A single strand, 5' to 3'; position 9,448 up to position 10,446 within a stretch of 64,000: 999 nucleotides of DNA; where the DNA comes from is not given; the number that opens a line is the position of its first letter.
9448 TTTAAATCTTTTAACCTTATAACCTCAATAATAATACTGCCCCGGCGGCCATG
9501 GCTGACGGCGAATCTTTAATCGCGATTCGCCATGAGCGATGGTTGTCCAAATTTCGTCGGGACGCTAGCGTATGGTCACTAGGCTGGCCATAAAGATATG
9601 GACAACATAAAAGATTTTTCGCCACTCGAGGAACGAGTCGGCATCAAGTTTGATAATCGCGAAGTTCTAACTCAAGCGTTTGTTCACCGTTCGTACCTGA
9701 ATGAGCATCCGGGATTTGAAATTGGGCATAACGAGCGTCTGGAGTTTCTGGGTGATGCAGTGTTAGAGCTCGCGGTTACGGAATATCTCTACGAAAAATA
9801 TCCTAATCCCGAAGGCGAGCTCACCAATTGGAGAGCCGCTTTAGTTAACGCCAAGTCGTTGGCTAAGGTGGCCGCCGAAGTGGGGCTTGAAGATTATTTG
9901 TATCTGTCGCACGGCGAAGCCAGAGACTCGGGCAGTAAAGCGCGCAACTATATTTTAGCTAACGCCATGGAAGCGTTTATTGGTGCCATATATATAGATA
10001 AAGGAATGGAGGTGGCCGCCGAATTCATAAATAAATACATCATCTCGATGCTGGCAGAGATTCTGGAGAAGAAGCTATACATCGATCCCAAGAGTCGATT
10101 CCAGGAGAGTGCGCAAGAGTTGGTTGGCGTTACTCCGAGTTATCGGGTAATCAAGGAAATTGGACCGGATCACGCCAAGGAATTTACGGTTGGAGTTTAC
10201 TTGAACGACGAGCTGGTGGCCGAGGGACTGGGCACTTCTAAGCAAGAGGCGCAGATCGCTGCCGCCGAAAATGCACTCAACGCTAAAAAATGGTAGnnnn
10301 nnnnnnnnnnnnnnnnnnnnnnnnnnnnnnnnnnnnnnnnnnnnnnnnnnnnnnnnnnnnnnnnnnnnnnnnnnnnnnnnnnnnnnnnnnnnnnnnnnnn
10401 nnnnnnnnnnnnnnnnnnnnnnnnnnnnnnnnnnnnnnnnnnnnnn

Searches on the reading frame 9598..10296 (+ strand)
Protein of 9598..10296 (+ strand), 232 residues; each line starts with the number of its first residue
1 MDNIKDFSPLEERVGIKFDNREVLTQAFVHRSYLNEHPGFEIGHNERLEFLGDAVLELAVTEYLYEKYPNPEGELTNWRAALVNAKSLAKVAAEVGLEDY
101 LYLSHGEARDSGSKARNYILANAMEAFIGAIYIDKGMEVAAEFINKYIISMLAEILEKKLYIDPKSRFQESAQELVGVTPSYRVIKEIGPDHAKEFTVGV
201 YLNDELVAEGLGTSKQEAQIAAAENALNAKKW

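Call 16: search_protein_families(library=pfam, proteins=[window:9598-10296:+], max_evalue=0.001)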
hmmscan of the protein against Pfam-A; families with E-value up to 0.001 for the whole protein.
window:9598-10296:+ (232 aa): 4 families
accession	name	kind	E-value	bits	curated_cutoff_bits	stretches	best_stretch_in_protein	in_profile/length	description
PF14622.11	Ribonucleas_3_3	-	5.1e-41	140.3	35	1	21-150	2-126/128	Ribonuclease-III-like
PF00636.31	Ribonuclease_3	-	2.1e-28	99.5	27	1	46-136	1-102/102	Ribonuclease III domain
PF00035.32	dsrm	-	7.2e-16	59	23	1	164-228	1-64/66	Double-stranded RNA binding motif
PF22935.1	RM44_endonuclase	-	5.5e-09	36.7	27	1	11-131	10-139/139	Large ribosomal subunit protein mL44, endonuclease domain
